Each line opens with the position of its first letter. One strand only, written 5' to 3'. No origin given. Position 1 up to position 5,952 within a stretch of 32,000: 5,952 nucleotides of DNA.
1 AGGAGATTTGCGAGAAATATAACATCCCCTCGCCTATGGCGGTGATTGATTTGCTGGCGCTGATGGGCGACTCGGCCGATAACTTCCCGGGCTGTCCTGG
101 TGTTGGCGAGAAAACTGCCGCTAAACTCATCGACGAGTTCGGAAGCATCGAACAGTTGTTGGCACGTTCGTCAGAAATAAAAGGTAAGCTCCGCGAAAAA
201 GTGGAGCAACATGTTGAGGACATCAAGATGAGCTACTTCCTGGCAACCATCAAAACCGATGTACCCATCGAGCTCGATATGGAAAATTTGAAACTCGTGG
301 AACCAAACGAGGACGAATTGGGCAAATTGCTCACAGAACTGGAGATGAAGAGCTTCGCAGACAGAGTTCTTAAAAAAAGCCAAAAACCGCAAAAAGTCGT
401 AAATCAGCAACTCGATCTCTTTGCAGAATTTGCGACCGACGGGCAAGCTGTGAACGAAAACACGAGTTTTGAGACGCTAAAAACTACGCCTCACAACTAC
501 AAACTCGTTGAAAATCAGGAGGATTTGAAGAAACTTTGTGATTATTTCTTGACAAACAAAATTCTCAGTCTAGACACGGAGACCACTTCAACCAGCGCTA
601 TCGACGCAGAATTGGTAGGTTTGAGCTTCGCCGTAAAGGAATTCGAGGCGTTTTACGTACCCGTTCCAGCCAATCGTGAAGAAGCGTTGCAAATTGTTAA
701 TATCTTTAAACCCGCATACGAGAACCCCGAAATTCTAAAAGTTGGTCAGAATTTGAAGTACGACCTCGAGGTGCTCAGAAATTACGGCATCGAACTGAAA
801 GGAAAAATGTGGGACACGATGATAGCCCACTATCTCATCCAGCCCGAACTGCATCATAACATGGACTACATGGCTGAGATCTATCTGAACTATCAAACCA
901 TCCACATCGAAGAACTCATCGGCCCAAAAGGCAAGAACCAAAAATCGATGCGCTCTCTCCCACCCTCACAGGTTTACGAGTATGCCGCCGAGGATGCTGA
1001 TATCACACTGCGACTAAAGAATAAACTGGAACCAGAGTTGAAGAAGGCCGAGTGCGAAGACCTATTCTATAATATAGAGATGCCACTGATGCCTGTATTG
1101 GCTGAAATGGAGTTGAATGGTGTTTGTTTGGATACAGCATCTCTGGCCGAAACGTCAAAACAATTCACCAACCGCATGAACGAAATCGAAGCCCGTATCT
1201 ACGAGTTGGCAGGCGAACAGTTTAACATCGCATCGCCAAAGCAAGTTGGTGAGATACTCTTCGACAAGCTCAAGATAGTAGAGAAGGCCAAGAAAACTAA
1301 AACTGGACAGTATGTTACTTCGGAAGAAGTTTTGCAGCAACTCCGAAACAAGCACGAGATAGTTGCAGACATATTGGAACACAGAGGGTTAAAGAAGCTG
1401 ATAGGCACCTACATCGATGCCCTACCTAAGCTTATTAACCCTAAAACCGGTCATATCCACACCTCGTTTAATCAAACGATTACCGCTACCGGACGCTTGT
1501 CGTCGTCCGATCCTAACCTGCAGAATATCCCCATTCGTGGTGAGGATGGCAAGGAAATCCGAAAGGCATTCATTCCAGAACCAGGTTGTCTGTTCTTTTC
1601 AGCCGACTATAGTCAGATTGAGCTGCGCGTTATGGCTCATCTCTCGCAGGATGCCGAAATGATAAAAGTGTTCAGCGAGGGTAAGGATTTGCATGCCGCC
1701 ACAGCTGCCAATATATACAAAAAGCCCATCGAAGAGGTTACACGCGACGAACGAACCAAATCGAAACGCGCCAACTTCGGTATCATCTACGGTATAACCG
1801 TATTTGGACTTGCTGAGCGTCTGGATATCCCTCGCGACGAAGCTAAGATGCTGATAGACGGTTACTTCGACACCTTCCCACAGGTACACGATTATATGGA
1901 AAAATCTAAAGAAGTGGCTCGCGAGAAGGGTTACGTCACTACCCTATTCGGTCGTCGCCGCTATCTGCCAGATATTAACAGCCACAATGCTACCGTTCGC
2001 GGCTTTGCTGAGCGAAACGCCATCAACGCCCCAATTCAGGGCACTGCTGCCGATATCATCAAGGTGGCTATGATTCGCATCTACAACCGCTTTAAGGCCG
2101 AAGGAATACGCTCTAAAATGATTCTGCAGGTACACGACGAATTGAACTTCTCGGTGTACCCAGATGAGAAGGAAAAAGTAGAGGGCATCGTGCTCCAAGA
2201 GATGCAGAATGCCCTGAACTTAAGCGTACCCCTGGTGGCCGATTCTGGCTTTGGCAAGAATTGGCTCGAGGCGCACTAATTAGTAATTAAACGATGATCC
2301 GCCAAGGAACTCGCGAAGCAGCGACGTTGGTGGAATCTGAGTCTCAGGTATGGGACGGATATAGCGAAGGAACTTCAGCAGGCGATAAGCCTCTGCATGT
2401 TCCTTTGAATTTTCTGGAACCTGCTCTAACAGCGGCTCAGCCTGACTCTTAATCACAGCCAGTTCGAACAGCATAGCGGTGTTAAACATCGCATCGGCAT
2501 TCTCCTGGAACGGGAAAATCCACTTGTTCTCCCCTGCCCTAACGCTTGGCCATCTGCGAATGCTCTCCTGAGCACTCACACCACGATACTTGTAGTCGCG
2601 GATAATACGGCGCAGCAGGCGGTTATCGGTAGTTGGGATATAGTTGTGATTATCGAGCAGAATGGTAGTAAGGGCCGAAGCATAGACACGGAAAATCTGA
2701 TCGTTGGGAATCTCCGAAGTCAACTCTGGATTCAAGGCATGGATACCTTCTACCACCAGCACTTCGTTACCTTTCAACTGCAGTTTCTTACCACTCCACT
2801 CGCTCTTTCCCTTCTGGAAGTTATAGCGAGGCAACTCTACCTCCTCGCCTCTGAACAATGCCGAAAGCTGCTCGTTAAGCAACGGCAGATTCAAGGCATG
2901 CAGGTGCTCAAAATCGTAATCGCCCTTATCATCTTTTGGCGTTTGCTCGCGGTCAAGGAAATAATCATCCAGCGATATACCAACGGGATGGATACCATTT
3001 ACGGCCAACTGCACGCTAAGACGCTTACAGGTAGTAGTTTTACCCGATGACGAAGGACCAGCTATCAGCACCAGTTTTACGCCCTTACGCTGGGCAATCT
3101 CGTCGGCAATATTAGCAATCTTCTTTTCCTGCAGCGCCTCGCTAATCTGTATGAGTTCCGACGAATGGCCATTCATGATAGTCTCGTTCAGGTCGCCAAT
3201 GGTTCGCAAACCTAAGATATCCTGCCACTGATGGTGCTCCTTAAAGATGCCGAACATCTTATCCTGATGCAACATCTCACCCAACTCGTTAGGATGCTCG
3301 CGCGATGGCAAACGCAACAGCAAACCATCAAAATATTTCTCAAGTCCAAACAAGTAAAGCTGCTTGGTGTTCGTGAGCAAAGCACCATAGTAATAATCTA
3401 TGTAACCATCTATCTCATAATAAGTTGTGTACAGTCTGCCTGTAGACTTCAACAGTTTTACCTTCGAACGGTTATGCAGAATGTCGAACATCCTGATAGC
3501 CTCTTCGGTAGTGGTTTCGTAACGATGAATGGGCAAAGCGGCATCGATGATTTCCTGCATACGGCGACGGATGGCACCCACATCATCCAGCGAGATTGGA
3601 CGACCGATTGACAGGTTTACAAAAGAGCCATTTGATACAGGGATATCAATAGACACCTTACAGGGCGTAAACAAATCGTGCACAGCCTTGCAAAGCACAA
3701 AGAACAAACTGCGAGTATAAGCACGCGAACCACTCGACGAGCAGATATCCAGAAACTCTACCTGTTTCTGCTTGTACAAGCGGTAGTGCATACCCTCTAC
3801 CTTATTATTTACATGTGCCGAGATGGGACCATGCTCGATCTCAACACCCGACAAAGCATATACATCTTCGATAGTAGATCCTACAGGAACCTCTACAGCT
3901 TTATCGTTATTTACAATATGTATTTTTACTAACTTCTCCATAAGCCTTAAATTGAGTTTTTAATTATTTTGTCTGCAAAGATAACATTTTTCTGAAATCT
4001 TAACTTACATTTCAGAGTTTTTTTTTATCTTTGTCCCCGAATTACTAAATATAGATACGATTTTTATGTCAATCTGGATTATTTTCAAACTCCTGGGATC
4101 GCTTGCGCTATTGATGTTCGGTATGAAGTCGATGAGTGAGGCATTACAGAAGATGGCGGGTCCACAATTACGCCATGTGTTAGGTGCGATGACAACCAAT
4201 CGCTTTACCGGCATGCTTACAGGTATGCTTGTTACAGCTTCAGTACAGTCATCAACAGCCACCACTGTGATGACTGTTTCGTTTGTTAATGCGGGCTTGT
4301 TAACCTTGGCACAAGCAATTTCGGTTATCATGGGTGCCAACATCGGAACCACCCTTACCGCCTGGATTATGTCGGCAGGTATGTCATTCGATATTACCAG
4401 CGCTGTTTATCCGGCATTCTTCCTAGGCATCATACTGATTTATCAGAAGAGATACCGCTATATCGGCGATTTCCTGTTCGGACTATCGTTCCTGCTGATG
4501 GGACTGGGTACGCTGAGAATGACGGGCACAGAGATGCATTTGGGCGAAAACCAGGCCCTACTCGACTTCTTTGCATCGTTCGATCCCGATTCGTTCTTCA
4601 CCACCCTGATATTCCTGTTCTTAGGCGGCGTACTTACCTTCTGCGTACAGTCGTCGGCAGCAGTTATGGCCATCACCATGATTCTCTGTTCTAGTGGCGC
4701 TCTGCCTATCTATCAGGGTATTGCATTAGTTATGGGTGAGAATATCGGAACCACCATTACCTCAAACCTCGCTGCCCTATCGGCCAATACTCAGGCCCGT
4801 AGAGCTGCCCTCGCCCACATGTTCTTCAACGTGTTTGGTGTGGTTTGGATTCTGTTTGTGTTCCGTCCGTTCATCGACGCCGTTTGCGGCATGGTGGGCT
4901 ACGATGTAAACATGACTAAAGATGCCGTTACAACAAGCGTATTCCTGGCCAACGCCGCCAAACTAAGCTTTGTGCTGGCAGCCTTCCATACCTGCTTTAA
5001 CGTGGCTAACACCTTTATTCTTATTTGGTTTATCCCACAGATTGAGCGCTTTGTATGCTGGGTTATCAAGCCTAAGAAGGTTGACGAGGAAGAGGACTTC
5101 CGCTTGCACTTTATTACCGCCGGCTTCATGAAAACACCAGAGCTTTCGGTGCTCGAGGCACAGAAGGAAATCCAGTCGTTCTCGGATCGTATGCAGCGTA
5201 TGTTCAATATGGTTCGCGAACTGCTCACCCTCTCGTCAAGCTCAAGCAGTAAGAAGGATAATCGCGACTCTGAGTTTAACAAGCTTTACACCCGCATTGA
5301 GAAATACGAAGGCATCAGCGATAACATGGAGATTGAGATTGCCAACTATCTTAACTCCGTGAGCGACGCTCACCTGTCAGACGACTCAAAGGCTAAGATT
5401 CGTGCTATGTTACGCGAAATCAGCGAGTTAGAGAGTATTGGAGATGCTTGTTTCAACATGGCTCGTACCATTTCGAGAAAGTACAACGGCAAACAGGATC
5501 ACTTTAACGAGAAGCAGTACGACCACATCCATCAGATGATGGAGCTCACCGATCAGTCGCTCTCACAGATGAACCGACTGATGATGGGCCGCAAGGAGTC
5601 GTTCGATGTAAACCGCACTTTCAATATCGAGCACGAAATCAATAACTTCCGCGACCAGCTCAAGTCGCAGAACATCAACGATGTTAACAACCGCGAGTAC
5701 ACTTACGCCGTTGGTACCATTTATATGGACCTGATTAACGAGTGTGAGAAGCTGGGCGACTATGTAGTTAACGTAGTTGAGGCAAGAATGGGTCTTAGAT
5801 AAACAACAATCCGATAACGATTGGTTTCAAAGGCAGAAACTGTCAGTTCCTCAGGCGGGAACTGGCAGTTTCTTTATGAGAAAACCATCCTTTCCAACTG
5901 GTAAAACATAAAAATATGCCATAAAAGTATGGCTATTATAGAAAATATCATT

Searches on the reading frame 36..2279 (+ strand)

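Call 78: search_protein_families(library=pfam, max_evalue=0.00001, proteins=[window:36-2279:+])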
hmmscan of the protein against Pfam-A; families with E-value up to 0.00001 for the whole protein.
window:36-2279:+ (747 aa): 4 families
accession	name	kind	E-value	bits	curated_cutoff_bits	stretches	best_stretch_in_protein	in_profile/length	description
PF00476.26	DNA_pol_A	-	1e-166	555.1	34.3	1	369-745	3-381/381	DNA polymerase family A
PF01612.26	DNA_pol_A_exo1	-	1.2e-35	123.3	23.6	1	155-336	1-173/173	3'-5' exonuclease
PF01367.25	5_3_exonuc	-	1.4e-32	112.4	40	1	3-92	6-96/97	5'-3' exonuclease, C-terminal SAM fold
PF22619.2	DNA_polI_exo1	-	3.2e-07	30.7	27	1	187-304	9-120/140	DNA polymerase I, ribonuclease H-like domain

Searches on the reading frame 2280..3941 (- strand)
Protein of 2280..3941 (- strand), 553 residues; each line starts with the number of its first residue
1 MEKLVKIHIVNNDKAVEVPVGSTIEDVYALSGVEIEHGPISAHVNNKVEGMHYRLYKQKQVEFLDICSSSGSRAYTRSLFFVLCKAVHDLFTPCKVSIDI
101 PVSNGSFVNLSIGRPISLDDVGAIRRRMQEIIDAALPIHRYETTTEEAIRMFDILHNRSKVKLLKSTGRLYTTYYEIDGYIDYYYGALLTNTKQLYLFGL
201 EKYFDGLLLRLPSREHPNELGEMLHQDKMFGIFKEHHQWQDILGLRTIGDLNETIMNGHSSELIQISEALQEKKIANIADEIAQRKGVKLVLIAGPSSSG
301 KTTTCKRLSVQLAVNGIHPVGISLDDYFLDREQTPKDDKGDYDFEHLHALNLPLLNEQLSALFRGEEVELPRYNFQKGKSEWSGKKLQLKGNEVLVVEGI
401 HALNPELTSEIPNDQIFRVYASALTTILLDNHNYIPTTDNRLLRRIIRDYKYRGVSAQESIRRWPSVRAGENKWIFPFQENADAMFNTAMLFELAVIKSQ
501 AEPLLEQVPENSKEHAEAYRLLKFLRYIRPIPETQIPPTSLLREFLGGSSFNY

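Call 78: search_protein_families(library=pfam, max_evalue=0.00001, proteins=[window:2280-3941:-])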
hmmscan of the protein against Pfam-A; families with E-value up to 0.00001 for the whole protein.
window:2280-3941:- (553 aa): 1 family
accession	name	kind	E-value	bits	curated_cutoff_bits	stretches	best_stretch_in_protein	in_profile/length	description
PF00485.24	PRK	-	6.1e-18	65.8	22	1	293-487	4-188/196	Phosphoribulokinase / Uridine kinase family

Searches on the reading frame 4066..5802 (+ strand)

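Call 78: search_protein_families(library=pfam, max_evalue=0.00001, proteins=[window:4066-5802:+])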
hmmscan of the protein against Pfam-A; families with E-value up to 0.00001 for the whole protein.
window:4066-5802:+ (578 aa): 2 families
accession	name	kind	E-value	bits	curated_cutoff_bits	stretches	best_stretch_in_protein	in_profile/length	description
PF02690.20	Na_Pi_cotrans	-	1.4e-55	187.6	29.1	2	15-150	1-135/137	Na+/Pi-cotransporter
PF01895.24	PhoU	-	5.5e-09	36.7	23.5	0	377-468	2-88/89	PhoU domain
